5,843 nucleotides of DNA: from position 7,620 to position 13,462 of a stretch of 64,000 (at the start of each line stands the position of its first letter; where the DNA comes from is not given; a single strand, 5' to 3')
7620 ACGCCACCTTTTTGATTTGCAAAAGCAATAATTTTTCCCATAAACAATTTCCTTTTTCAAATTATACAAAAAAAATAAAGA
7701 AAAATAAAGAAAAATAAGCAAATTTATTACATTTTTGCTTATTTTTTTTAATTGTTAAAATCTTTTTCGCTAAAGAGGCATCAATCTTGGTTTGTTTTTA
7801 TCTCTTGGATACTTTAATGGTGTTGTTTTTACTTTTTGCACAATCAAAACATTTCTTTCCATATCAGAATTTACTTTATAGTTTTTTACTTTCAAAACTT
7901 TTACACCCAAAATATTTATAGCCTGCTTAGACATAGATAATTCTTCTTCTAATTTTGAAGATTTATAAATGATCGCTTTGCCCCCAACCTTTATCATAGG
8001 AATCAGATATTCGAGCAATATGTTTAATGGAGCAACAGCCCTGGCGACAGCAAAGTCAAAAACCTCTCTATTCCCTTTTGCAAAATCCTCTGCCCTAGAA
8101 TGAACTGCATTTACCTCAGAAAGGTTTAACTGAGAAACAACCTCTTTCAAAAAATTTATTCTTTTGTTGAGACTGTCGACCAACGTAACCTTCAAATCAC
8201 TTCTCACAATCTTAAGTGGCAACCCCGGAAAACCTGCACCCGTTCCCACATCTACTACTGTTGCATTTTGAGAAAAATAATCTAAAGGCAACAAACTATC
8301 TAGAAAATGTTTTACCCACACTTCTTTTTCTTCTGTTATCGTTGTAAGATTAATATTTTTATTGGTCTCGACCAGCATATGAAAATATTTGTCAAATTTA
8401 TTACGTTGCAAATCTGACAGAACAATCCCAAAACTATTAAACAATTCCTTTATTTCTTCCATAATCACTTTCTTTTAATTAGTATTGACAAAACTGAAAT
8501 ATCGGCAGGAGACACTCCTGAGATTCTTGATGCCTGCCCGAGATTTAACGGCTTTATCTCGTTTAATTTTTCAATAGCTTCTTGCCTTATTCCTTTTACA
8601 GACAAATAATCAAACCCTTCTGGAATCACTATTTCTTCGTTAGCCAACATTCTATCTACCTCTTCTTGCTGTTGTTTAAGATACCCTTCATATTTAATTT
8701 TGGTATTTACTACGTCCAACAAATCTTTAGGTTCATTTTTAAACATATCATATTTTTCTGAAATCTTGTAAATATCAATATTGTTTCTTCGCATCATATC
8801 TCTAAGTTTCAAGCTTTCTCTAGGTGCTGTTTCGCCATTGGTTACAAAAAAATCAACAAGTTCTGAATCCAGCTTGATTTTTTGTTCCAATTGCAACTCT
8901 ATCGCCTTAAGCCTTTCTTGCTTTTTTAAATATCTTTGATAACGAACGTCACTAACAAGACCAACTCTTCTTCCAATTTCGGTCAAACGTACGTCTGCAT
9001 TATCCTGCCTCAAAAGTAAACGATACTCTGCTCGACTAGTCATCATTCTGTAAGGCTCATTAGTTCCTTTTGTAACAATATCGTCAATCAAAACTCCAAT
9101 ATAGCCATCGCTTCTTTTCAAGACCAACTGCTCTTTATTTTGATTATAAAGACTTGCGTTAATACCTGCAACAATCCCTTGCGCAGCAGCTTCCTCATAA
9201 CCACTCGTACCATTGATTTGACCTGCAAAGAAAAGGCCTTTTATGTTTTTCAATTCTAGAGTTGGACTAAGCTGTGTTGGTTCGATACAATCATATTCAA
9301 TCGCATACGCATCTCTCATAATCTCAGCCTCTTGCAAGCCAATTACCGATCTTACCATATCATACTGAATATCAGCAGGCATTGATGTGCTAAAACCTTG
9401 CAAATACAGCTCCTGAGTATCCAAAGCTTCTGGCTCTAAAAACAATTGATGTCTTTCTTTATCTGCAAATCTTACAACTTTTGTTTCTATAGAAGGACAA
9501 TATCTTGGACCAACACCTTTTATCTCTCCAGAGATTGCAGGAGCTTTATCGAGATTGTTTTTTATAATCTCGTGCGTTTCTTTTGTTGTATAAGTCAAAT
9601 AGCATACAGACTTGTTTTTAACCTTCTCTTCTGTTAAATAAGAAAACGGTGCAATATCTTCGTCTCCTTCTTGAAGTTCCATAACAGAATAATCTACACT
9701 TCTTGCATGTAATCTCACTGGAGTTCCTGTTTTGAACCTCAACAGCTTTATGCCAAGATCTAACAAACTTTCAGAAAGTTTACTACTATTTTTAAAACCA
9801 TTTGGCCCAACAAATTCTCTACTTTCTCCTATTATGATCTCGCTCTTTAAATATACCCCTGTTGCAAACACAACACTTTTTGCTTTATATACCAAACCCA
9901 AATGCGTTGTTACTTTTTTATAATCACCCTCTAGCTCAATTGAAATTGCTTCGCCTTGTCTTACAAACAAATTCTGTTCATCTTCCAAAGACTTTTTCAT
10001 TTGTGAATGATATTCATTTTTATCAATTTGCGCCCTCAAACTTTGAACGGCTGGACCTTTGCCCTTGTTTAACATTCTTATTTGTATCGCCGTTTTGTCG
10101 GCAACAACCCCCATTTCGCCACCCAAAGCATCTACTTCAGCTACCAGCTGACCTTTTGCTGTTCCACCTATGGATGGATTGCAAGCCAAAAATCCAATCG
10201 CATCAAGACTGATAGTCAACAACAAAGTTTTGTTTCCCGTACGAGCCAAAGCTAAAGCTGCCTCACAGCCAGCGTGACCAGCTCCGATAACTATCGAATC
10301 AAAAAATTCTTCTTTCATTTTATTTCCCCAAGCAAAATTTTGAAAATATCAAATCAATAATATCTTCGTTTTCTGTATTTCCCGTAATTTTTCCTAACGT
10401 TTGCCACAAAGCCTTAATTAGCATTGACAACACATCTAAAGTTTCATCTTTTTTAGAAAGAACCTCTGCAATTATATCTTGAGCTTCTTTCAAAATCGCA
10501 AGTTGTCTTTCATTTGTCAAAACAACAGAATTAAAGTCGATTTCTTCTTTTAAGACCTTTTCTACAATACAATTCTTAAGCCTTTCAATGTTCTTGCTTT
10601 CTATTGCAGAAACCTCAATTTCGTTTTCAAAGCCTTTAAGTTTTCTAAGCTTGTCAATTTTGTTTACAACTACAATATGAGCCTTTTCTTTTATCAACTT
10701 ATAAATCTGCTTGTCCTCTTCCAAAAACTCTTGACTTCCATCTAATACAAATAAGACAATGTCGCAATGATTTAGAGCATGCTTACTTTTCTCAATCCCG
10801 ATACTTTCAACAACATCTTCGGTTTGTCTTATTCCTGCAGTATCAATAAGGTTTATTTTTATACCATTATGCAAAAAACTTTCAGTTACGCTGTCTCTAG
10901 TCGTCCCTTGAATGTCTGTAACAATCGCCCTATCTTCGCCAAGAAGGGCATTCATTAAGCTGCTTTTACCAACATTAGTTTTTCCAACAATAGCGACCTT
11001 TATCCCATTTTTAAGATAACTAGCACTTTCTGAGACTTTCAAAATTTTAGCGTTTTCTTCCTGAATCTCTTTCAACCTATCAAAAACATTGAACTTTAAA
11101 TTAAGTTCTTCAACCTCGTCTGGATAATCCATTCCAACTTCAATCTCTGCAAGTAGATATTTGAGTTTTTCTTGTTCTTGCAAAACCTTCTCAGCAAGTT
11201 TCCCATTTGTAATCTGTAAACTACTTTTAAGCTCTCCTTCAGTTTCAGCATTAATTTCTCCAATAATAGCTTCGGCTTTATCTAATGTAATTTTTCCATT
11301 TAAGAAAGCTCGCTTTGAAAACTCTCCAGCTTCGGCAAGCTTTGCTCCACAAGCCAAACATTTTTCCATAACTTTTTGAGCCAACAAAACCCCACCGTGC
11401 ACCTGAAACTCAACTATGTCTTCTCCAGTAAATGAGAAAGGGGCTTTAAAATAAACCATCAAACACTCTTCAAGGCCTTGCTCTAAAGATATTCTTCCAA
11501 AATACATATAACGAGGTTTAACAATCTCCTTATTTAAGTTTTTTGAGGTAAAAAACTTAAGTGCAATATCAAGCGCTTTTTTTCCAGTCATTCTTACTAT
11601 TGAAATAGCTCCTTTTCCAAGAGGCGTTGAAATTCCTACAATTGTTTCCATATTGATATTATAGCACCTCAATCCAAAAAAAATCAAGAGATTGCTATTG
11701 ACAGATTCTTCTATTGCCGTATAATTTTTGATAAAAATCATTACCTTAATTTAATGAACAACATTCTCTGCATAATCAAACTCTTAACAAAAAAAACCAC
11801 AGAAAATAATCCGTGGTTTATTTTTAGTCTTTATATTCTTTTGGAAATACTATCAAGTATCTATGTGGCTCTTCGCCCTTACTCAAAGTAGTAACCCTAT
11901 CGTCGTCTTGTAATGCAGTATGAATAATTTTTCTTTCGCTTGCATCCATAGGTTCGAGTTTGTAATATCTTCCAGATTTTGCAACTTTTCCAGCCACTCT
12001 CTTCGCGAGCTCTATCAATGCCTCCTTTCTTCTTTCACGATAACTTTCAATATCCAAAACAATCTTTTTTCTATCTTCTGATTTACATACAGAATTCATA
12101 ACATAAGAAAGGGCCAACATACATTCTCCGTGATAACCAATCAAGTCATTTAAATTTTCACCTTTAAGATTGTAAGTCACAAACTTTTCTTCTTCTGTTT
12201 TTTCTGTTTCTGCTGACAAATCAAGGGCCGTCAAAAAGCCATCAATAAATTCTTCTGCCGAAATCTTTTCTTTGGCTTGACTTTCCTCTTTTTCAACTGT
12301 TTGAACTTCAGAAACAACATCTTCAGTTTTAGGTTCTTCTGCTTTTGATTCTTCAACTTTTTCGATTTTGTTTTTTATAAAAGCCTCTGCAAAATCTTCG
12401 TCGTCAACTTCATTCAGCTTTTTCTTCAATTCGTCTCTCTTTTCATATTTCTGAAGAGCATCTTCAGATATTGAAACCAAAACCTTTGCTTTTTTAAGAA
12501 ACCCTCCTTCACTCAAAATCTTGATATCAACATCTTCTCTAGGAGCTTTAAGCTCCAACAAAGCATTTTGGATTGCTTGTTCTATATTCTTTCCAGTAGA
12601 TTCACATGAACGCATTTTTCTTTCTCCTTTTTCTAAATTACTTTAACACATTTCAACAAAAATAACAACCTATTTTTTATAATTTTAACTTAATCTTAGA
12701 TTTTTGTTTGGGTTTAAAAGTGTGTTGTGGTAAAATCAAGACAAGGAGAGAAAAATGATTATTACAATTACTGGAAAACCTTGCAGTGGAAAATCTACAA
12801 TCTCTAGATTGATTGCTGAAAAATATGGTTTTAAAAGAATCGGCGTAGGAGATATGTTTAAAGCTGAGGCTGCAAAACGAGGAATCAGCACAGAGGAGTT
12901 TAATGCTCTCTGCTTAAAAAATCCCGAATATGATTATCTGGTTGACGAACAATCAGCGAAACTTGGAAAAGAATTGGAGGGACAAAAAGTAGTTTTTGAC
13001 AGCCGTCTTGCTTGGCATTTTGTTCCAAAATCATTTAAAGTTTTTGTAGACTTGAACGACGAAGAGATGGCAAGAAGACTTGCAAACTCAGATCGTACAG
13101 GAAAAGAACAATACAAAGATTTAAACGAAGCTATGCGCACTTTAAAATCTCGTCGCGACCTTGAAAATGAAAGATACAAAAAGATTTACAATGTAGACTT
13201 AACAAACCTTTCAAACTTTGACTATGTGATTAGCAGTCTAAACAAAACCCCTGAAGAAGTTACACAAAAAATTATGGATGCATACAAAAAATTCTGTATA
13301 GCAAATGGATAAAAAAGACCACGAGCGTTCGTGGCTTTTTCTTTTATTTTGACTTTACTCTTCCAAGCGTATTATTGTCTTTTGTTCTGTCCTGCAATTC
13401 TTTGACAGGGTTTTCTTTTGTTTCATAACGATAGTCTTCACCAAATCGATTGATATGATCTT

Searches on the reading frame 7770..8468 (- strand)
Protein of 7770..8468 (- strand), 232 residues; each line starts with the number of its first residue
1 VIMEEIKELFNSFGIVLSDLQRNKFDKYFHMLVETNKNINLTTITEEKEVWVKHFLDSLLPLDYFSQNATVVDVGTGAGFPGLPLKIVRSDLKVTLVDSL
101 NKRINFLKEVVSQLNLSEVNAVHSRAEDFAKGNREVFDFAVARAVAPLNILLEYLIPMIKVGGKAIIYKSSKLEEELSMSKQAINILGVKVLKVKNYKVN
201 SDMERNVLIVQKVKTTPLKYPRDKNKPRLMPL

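Call 83: search_protein_families(library=pfam, proteins=[window:7770-8468:-], max_evalue=0.001)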
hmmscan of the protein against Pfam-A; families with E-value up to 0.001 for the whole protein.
window:7770-8468:- (232 aa): 3 families
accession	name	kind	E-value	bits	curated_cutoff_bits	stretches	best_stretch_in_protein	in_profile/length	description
PF02527.21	GidB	-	8.4e-56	188.7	27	1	22-200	2-179/184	rRNA small subunit methyltransferase G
PF13847.12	Methyltransf_31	-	5.3e-07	29.9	27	1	67-173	3-115/145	Methyltransferase domain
PF05175.20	MTS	-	0.00024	21.2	23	1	62-127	24-91/170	Methyltransferase small domain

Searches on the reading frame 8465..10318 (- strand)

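Call 83: search_protein_families(library=pfam, proteins=[window:8465-10318:-], max_evalue=0.001)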
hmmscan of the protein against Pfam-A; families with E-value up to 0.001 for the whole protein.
window:8465-10318:- (617 aa): 8 families
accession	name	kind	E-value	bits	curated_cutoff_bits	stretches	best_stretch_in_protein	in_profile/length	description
PF01134.28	GIDA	-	1.9e-157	524.8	22.1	1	8-396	2-391/391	Glucose inhibited division protein A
PF13932.14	SAM_GIDA_C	-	6.3e-24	84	27.1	1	556-610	2-56/57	tRNA modifying enzyme MnmG/GidA C-terminal helical bundle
PF21680.2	GIDA_C_1st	-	4.1e-12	47.1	24.7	1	457-551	1-96/96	tRNA modifying enzyme MnmG/GidA C-terminal helical domain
PF13738.12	Pyr_redox_3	-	6.4e-07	29.3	30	0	79-159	59-138/305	Pyridine nucleotide-disulphide oxidoreductase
PF07992.20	Pyr_redox_2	-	4.3e-06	26.8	26.1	1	7-155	2-109/291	Pyridine nucleotide-disulphide oxidoreductase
PF01266.30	DAO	-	5.4e-05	23.3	27.9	0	8-34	2-28/353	FAD dependent oxidoreductase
PF00890.30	FAD_binding_2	-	0.00026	20.8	20.4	1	7-35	1-29/414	FAD binding domain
PF12831.13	FAD_oxidored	-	0.00056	19.8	27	1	7-69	1-53/416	FAD dependent oxidoreductase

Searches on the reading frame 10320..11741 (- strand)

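Call 83: search_protein_families(library=pfam, proteins=[window:10320-11741:-], max_evalue=0.001)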
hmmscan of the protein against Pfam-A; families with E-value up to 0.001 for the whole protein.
window:10320-11741:- (473 aa): 10 families
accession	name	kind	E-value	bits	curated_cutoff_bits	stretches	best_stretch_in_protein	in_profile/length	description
PF12631.12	MnmE_helical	-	1.4e-38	133.6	40.1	1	153-470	1-211/211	MnmE helical domain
PF10396.14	TrmE_N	-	9.4e-37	126.2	29.8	1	33-150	1-117/117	GTP-binding protein TrmE N-terminus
PF01926.29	MMR_HSR1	-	7.3e-29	100.6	21.9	1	248-361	1-113/113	50S ribosome-binding GTPase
PF04548.22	AIG1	-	1.6e-10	41.1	27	1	249-352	3-109/212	AIG1 family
PF02421.24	FeoB_N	-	6.6e-10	39.2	27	1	248-369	2-122/156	Ferrous iron transport protein B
PF00350.29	Dynamin_N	-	2e-08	34.9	27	1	249-281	1-32/168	Dynamin family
PF00009.33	GTP_EFTU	-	4.2e-07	30.2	26.5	1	247-384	4-155/188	Elongation factor Tu GTP binding domain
PF03193.22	RsgA_GTPase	-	6.2e-06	26.6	30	1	236-307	97-171/174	RsgA GTPase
PF08477.19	Roc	-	4.3e-05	24.2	27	1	248-363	1-119/119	Ras of Complex, Roc, domain of DAPkinase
PF00071.28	Ras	-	0.00074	19.6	21.6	0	248-366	1-118/162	Ras family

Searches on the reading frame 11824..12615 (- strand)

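Call 83: search_protein_families(library=pfam, proteins=[window:11824-12615:-], max_evalue=0.001)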
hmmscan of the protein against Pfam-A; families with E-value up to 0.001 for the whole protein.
window:11824-12615:- (263 aa): 3 families
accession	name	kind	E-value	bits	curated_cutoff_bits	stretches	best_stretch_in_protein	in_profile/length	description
PF01424.28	R3H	-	2.5e-19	69.5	26.8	1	198-258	1-60/60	R3H domain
PF14804.11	Jag_N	-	5.2e-10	40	25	1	7-48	2-49/50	Jag N-terminus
PF13083.13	KH_KhpA-B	-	9.5e-07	29.1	32.1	1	122-189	6-73/73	KhpA/KhpB, KH domain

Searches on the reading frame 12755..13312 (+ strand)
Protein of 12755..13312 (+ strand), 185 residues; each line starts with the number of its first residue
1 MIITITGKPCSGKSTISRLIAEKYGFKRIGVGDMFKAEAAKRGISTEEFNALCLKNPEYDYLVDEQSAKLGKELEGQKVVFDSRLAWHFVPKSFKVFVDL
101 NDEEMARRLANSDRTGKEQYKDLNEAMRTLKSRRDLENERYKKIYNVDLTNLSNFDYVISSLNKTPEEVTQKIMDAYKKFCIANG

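Call 84: search_protein_families(library=pfam, proteins=[window:12755-13312:+], max_evalue=0.001)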
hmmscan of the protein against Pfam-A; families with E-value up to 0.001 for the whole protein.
window:12755-13312:+ (185 aa): 6 families
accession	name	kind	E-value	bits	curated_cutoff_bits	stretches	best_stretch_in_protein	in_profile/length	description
PF13238.12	AAA_18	-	1.1e-16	61.9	29.4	1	3-120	1-119/128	AAA domain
PF13189.12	Cytidylate_kin2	-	4.2e-14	53.5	28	1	2-161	1-174/176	Cytidylate kinase-like family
PF13207.12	AAA_17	-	1.7e-11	45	27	1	6-116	1-125/136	AAA domain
PF02224.24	Cytidylate_kin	-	1.9e-08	34.7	26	0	3-39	1-37/211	Cytidylate kinase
PF00406.28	ADK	-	3.7e-07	30.8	26.8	1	5-42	1-38/151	Adenylate kinase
PF13671.12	AAA_33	-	0.0007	20.3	27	0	3-44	2-43/143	AAA domain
